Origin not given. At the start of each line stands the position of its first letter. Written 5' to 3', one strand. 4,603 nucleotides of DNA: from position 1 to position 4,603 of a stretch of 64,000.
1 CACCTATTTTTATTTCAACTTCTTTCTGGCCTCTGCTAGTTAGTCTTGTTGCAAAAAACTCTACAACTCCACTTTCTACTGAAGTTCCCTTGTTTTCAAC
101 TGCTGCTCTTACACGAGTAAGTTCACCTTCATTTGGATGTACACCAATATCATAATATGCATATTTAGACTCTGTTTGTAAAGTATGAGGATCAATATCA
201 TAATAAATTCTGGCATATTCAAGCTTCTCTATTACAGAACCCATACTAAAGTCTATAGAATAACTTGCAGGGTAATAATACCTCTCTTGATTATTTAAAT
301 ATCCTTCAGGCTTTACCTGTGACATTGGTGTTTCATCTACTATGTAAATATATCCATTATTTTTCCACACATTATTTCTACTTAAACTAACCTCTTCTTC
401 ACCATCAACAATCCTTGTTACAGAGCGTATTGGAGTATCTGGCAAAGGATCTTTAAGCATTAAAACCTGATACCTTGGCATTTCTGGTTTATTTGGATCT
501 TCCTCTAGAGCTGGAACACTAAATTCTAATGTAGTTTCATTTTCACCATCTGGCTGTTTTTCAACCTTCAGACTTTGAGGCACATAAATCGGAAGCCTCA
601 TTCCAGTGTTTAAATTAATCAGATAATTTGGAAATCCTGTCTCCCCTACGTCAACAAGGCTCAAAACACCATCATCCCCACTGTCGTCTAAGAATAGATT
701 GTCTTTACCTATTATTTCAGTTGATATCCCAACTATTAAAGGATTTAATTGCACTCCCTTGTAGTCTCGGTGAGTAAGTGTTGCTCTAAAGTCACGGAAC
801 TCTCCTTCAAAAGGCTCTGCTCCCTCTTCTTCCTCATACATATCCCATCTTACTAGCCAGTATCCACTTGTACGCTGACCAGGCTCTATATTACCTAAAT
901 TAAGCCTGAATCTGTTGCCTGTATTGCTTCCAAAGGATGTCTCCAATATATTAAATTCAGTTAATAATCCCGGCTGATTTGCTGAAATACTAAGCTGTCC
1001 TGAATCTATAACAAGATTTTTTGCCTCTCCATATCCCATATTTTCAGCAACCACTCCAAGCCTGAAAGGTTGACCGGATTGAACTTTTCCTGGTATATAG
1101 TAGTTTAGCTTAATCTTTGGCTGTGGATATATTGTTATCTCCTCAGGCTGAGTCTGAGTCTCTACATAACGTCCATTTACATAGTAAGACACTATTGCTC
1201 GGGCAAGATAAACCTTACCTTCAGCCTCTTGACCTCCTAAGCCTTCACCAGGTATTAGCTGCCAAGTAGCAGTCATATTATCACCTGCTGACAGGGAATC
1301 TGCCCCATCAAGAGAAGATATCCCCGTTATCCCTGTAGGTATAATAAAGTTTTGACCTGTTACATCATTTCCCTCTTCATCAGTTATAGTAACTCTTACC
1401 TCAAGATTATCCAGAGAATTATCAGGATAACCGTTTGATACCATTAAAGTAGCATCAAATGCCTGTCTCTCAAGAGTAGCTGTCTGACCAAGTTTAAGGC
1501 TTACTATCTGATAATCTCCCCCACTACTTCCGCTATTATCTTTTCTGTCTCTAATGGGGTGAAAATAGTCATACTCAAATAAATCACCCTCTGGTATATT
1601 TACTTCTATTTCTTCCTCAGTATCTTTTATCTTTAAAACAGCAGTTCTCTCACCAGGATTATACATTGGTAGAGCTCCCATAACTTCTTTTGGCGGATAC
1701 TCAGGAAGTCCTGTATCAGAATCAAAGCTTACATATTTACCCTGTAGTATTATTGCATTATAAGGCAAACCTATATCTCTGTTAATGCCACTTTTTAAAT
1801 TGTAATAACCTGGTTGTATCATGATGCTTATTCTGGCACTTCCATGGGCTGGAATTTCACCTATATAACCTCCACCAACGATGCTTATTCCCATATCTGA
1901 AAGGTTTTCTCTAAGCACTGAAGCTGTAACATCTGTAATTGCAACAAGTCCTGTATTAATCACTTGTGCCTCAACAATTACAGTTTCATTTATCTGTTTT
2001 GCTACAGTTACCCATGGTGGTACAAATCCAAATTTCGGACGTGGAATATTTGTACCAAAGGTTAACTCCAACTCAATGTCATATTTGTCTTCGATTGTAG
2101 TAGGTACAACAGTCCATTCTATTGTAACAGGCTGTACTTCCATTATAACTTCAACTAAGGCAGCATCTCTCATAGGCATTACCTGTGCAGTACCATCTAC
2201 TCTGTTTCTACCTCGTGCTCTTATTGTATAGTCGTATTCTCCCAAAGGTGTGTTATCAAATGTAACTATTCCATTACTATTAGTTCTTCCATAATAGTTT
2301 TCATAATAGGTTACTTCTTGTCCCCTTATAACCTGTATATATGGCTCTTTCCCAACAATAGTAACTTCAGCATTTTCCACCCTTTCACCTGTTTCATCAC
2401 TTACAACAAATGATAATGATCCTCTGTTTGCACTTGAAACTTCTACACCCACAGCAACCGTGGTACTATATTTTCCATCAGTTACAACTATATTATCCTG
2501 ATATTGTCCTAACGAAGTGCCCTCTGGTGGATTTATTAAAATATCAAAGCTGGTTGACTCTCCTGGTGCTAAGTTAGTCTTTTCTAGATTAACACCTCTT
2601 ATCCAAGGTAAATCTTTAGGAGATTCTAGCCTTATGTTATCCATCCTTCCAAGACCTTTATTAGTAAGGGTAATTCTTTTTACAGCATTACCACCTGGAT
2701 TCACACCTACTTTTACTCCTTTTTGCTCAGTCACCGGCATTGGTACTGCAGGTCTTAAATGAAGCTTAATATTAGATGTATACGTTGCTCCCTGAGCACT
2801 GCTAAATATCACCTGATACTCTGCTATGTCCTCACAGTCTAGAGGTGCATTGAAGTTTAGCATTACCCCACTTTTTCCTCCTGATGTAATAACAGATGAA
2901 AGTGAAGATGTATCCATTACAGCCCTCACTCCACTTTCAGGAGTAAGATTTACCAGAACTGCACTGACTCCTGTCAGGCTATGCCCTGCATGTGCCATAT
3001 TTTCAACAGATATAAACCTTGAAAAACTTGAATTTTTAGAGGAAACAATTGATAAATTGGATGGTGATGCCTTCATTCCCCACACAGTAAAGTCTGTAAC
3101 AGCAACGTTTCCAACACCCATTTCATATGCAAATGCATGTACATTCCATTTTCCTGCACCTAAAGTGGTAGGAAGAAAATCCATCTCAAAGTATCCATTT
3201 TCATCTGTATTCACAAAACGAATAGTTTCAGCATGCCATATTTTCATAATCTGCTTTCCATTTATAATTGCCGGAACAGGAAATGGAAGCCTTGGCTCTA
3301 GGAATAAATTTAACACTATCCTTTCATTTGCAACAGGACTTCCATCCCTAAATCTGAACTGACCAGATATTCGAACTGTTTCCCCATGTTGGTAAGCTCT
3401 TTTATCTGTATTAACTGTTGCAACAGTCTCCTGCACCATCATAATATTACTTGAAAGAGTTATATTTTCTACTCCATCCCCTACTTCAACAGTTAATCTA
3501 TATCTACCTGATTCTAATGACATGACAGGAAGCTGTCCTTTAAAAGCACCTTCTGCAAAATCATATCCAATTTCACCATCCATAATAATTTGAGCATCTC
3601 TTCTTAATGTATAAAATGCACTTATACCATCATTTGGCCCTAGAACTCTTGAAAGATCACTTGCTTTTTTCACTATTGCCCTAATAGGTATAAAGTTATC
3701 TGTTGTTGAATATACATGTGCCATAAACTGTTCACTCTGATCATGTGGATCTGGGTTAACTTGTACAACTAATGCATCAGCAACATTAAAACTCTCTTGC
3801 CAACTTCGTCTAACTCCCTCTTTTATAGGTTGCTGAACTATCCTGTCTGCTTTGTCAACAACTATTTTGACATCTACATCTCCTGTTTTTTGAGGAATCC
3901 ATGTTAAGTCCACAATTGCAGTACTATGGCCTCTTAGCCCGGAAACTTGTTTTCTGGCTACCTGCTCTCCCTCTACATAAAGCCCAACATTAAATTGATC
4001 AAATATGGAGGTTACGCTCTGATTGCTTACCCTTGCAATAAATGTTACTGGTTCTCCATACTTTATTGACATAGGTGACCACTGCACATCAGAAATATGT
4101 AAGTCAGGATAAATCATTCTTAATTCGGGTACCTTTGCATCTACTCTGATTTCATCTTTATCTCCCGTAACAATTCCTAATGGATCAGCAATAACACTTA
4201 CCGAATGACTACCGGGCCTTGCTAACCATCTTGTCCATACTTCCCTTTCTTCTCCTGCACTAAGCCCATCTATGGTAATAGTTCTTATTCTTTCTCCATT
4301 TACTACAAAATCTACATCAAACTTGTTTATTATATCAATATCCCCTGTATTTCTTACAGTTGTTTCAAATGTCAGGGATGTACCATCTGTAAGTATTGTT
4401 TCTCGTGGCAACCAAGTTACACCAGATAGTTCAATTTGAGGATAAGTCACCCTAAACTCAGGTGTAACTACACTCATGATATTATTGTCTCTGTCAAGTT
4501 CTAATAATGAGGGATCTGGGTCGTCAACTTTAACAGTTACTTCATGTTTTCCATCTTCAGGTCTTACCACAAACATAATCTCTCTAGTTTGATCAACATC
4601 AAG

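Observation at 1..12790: Giant (more than 4260 aa, partial) secreted protein built from beta-helix modules and a long FN3/Ig-like domain array, with near-identical tandem DNA repeats inside the gene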

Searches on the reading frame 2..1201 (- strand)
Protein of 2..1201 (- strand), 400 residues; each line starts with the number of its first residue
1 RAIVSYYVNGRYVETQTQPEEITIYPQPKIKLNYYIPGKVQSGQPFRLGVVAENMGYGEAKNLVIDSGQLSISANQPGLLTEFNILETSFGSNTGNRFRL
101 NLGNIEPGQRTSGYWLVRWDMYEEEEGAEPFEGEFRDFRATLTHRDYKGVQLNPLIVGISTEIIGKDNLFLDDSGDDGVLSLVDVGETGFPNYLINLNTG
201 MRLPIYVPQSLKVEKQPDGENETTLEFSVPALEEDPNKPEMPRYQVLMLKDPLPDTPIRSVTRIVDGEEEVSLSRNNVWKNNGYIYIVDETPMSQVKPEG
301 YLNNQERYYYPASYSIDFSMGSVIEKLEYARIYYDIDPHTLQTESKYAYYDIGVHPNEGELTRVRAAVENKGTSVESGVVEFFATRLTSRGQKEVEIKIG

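Call 12: find_related_loci(query=window:2-1201:-, collection=genome_contigs, flank=10000)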
Query window:2-1201:- (400 aa) in genome_contigs; peptide patterns used: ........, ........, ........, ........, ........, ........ (x = any residue, [..] = any of these).
68 stretches matched a pattern; 12 encode a relative of the query (tblastn E <= 1e-3); 12 distinct loci.
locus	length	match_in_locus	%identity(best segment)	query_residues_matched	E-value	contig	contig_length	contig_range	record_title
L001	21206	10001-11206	71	1-400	0e+0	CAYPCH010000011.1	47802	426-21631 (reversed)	MAG TPA_asm: uncultured Oscillospiraceae bacterium isolate binchicken_co39_591 genome assembly, contig: NODE_1693_length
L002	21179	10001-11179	61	1-400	6e-153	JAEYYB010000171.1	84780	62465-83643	MAG: Bacillota bacterium isolate OH_CBlB_339 k127_3493223, whole genome shotgun sequence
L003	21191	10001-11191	59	1-400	8e-151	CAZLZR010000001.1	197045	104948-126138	MAG TPA_asm: uncultured Acetivibrio sp. isolate binchicken_co152_19 genome assembly, contig: NODE_56_length_197045_cov_1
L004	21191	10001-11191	56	1-400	1e-150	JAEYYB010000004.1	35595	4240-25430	MAG: Bacillota bacterium isolate OH_CBlB_339 k127_1830515, whole genome shotgun sequence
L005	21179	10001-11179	59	1-400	1e-147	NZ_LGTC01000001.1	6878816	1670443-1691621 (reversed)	Pseudobacteroides cellulosolvens ATCC 35603 = DSM 2933 ctg1, whole genome shotgun sequence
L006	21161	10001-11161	55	1-400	2e-133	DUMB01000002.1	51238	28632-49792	MAG TPA_asm: Clostridiaceae bacterium isolate AS04akNAM_34 1456_AS04, whole genome shotgun sequence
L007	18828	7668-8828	54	1-400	6e-133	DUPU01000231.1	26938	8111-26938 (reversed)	MAG TPA_asm: Clostridia bacterium isolate AS08sgBPME_346 164615_AS08, whole genome shotgun sequence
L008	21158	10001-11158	53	1-400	1e-130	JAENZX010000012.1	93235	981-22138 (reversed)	MAG: Thermincola ferriacetica isolate BM5_bin.18 BM5_bin18_NODE_114_length_93235_cov_8.418513, whole genome shotgun sequ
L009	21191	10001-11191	57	1-400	3e-151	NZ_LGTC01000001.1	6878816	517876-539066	Pseudobacteroides cellulosolvens ATCC 35603 = DSM 2933 ctg1, whole genome shotgun sequence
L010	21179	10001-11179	51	1-400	4e-123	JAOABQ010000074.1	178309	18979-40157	MAG: Clostridia bacterium isolate SKW182 k141_1169237, whole genome shotgun sequence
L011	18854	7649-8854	50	1-400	3e-120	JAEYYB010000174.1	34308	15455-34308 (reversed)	MAG: Bacillota bacterium isolate OH_CBlB_339 k127_1428692, whole genome shotgun sequence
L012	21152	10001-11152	52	1-386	1e-115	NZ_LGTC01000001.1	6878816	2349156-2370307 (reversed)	Pseudobacteroides cellulosolvens ATCC 35603 = DSM 2933 ctg1, whole genome shotgun sequence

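Call 17: search_protein_families(library=pfam, proteins=[L001:10001-21205:+, L005:10001-21124:+], max_evalue=0.001)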
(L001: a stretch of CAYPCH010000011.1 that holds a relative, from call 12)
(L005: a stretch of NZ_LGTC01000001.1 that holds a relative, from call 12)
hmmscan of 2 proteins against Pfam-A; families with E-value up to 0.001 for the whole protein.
L001:10001-21205:+ (3735 aa): 9 families
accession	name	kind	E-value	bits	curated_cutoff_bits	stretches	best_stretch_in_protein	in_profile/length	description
PF07705.17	CARDB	-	3.3e-40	136.8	22.7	3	769-869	2-98/101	CARDB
PF00395.25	SLH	-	9.4e-19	67.6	20.8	2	3623-3665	1-43/44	S-layer homology domain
PF18911.6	PKD_4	-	2.9e-18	66.1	27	1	453-535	2-85/85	PKD domain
PF00801.26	PKD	-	3.7e-09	36.9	23.5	1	470-522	16-68/80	PKD domain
PF02494.22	HYR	-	4.3e-09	37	21.7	1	3285-3361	1-81/81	HYR domain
PF13620.12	CarboxypepD_reg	-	2.2e-08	34.8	32.3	1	1131-1196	2-61/82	Carboxypeptidase regulatory-like domain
PF00041.27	fn3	-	2.5e-06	28.1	25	1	3128-3207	1-83/84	Fibronectin type III domain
PF10633.15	NPCBM_assoc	-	6.9e-05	23.4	24.4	0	1220-1298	1-76/78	NPCBM-associated, NEW3 domain of alpha-galactosidase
PF16326.10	ABC_tran_CTD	-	0.00029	21.4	32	0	2238-2294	5-63/69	ABC transporter C-terminal domain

L005:10001-21124:+ (3708 aa): 7 families
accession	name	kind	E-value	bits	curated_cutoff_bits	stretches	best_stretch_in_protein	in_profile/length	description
PF07705.17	CARDB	-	7.8e-46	154.9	22.7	4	663-748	18-99/101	CARDB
PF18911.6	PKD_4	-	8.4e-18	64.7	27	1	443-526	1-85/85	PKD domain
PF00801.26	PKD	-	8.6e-09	35.7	23.5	1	462-519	17-74/80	PKD domain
PF13620.12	CarboxypepD_reg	-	2.9e-08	34.4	32.3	1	1126-1187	2-57/82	Carboxypeptidase regulatory-like domain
PF00753.33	Lactamase_B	-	5.1e-08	33.5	22.7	1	2725-2803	2-79/196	Metallo-beta-lactamase superfamily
PF13715.12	CarbopepD_reg_2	-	4.4e-06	27.1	32.2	1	1126-1187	1-53/88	CarboxypepD_reg-like domain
PF22352.2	K319L-like_PKD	-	0.00056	20.3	27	0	463-526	15-84/84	K319L-like, PKD domain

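Call 47: search_protein_families(library=pfam, proteins=[L001:18506-21205:+, L002:18479-21178:+, L003:18491-21190:+, L004:18491-21190:+, L006:18461-21160:+, L007:16128-18827:+, L008:18458-21157:+, L010:18479-21178:+, L011:16154-18853:+, L012:18452-21151:+], max_evalue=0.0001)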
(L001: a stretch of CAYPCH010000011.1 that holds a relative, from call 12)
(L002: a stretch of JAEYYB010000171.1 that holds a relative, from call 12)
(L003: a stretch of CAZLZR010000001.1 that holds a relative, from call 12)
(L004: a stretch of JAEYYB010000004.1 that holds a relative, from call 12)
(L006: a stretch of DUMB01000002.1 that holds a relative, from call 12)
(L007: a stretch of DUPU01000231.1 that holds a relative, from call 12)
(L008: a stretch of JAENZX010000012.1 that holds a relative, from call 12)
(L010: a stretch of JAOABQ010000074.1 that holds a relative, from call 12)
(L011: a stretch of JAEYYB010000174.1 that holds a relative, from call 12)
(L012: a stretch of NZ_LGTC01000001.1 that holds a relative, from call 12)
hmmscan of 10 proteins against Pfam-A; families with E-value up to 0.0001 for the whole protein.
L001:18506-21205:+ (900 aa): 3 families
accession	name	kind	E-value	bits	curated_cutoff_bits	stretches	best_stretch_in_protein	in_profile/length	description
PF00395.25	SLH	-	5.5e-20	71.5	20.8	2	788-830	1-43/44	S-layer homology domain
PF02494.22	HYR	-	8.7e-09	36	21.7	1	450-526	1-81/81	HYR domain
PF00041.27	fn3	-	9.2e-08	32.6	25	1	293-372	1-83/84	Fibronectin type III domain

L002:18479-21178:+ (900 aa): 0 families

L003:18491-21190:+ (900 aa): 0 families

L004:18491-21190:+ (900 aa): 0 families

L006:18461-21160:+ (900 aa): 1 family
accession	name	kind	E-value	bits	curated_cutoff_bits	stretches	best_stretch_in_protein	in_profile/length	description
PF12733.13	Cadherin-like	-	1.5e-13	51.5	24.2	0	756-830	1-84/89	Cadherin-like beta sandwich domain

L007:16128-18827:+ (900 aa): 1 family
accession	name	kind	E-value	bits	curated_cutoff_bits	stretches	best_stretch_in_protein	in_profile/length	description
PF12733.13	Cadherin-like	-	4.5e-18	65.9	24.2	0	657-732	2-86/89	Cadherin-like beta sandwich domain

L008:18458-21157:+ (900 aa): 1 family
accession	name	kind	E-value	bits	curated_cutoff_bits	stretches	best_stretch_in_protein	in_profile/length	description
PF12733.13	Cadherin-like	-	2.8e-08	34.5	24.2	0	548-624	1-86/89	Cadherin-like beta sandwich domain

L010:18479-21178:+ (900 aa): 12 families
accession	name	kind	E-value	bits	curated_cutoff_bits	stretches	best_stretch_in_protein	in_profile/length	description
PF00041.27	fn3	-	1.3e-20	73.8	25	2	546-623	1-80/84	Fibronectin type III domain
PF19077.6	Big_13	-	7.6e-14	52.5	27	0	409-449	59-100/102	Bacterial Ig-like domain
PF25523.1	Ig_RIMBP2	-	4.2e-12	46.4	27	0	477-504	33-60/105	RIMBP2-like, immunoglobulin-like domain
PF18370.7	RGI_lyase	-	1e-11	45.4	27.8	0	550-624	9-83/86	Rhamnogalacturonan I lyases beta-sheet domain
PF13620.12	CarboxypepD_reg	-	1.8e-11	44.7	32.3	1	842-895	15-72/82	Carboxypeptidase regulatory-like domain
PF25788.1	Ig_Rha78A_N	-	2.2e-06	28.3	27.4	0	586-628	59-101/105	Rha78A-like, N-terminal immunoglobulin domain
PF09136.16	Glucodextran_B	-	3.4e-06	27.3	27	0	303-346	38-81/83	Glucodextranase, domain B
PF17957.7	Big_7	-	9.2e-06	26.7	24.1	0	734-781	6-52/70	Bacterial Ig domain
PF06486.16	DUF1093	-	1.1e-05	26.4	26.3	0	595-619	24-47/81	Protein of unknown function (DUF1093)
PF25059.1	FN3_DSCAM-DSCAML_C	-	2.4e-05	25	39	0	590-630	44-84/89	DSCAM/DSCAML C-terminal Fn3-like domain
PF13750.12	Big_3_3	-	4.1e-05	23.7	27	0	590-623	110-143/157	Bacterial Ig-like domain (group 3)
PF17210.9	SdrD_B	-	6.3e-05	23.6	29.7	0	853-889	40-76/112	SdrD B-like domain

L011:16154-18853:+ (900 aa): 0 families

L012:18452-21151:+ (900 aa): 0 families

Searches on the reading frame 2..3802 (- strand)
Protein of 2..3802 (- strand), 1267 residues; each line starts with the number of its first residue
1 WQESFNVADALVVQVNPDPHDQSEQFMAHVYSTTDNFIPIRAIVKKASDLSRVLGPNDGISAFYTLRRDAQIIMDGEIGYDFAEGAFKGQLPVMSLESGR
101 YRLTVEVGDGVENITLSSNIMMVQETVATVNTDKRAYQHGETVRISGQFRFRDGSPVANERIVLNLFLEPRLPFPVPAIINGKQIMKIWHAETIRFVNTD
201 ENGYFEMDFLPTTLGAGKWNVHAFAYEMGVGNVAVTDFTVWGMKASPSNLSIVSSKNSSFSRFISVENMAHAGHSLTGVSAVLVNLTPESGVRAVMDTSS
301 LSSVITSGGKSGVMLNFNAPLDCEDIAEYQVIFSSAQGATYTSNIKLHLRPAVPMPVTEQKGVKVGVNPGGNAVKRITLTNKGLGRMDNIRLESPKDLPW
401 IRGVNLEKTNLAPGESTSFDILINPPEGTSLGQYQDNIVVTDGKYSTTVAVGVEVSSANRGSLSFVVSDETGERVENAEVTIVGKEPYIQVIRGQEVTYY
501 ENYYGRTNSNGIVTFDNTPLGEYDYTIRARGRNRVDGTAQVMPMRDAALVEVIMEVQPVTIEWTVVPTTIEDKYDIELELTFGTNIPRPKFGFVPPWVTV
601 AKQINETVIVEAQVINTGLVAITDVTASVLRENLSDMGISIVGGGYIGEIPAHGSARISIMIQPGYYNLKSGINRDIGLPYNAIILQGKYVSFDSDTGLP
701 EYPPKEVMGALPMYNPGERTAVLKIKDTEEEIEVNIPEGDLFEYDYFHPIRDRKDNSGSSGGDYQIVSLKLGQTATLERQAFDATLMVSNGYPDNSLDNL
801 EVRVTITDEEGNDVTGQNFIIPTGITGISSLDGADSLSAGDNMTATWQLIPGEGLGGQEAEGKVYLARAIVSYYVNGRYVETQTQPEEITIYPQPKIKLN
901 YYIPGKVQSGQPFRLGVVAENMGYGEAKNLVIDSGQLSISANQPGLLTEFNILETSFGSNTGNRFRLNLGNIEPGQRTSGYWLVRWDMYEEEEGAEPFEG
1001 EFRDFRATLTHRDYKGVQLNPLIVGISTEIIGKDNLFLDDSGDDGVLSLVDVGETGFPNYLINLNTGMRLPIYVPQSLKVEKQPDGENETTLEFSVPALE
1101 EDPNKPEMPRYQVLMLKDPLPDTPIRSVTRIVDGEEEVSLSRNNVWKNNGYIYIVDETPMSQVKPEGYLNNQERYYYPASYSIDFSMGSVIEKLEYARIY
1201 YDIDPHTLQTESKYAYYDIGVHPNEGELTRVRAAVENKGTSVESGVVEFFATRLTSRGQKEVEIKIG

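Call 16: find_homologous_proteins(query=window:2-3802:-, max_evalue=1e-10)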
Query window:2-3802:- (1267 aa): 3 proteins with E <= 1e-10 among 8000 candidates.
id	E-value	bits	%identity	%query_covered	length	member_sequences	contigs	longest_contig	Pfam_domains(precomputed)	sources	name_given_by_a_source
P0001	0.0e+0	1146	51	82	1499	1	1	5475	PF07705.18,PF00750.26,PF13620.13,PF03485.22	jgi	jgi:hypothetical protein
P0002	1.4e-14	71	23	34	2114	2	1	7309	PF27332.1,PF17957.8,PF25275.2,PF13620.13,PF06832.19,PF09136.17,PF00041.28,PF19077.7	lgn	-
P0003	7.7e-13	65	25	31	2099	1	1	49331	PF17957.8,PF13620.13,PF10633.16,PF06832.19,PF09136.17,PF00041.28,PF19077.7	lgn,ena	-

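Call 70: search_solved_structures(query=window:2-3802:-, max_evalue=0.01)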
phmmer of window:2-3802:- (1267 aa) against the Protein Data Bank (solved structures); distinct sequences matched with E-value up to 0.01: 0.

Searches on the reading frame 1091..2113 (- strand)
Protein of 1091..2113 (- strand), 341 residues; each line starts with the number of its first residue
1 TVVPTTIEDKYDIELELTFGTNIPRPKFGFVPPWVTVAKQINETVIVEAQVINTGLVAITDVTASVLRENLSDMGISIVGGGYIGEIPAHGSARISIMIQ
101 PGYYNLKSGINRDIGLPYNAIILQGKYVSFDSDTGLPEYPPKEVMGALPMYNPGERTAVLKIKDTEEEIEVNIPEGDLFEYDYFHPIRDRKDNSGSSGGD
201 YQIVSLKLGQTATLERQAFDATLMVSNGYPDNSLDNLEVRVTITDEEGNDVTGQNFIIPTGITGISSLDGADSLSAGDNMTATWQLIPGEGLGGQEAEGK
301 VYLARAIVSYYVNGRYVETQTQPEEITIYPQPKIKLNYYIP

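Call 53: search_protein_families(library=pfam, proteins=[window:1091-2113:-], max_evalue=0.01)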
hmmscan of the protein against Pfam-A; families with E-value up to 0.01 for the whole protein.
window:1091-2113:- (341 aa): 0 families

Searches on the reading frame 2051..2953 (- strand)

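Call 53: search_protein_families(library=pfam, proteins=[window:2051-2953:-], max_evalue=0.01)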
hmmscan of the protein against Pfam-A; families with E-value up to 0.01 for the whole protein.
window:2051-2953:- (301 aa): 4 families
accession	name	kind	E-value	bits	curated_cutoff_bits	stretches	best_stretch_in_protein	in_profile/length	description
PF13620.12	CarboxypepD_reg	-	3.3e-05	24.6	32.3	1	183-258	5-69/82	Carboxypeptidase regulatory-like domain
PF02369.22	Big_1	-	0.0015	19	34.9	0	180-258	21-90/93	Bacterial Ig-like domain (group 1)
PF24025.1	Ig_DR_A0283-like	-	0.0075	17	27.1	0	180-245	9-61/102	DR_A0283-like, Ig-like domain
PF10633.15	NPCBM_assoc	-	0.0082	16.8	24.4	0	94-152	11-70/78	NPCBM-associated, NEW3 domain of alpha-galactosidase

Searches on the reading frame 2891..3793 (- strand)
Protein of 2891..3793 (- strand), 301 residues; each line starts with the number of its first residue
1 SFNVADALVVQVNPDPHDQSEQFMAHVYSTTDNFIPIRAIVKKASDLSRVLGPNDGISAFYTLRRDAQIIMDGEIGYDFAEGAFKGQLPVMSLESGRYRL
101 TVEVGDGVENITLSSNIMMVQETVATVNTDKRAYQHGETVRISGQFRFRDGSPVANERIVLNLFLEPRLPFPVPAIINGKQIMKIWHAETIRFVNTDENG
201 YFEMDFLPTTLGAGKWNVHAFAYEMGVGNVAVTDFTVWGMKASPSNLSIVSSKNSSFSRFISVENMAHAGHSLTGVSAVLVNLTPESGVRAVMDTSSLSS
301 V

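Call 53: search_protein_families(library=pfam, proteins=[window:2891-3793:-], max_evalue=0.01)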
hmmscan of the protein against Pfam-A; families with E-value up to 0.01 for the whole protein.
window:2891-3793:- (301 aa): 1 family
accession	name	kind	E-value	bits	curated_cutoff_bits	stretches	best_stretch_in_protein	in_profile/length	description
PF01835.25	MG2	-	0.0008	20.2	32.8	0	127-222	4-82/96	MG2 domain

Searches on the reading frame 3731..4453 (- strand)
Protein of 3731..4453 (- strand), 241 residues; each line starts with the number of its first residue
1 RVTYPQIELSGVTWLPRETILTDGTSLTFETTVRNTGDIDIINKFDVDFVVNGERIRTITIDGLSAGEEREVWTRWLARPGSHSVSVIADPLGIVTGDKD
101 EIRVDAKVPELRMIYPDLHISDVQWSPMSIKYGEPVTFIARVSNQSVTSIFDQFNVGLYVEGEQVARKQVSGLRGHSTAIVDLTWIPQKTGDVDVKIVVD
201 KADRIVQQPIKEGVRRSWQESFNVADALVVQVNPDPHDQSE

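Call 53: search_protein_families(library=pfam, proteins=[window:3731-4453:-], max_evalue=0.01)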
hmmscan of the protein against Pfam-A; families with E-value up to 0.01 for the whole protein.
window:3731-4453:- (241 aa): 2 families
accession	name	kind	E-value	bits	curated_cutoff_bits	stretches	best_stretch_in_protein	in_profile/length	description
PF07705.17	CARDB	-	2.5e-26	92.3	22.7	2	116-206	2-90/101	CARDB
PF16640.11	Big_3_5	-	0.00066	20.6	35.5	0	126-170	4-45/88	Bacterial Ig-like domain (group 3)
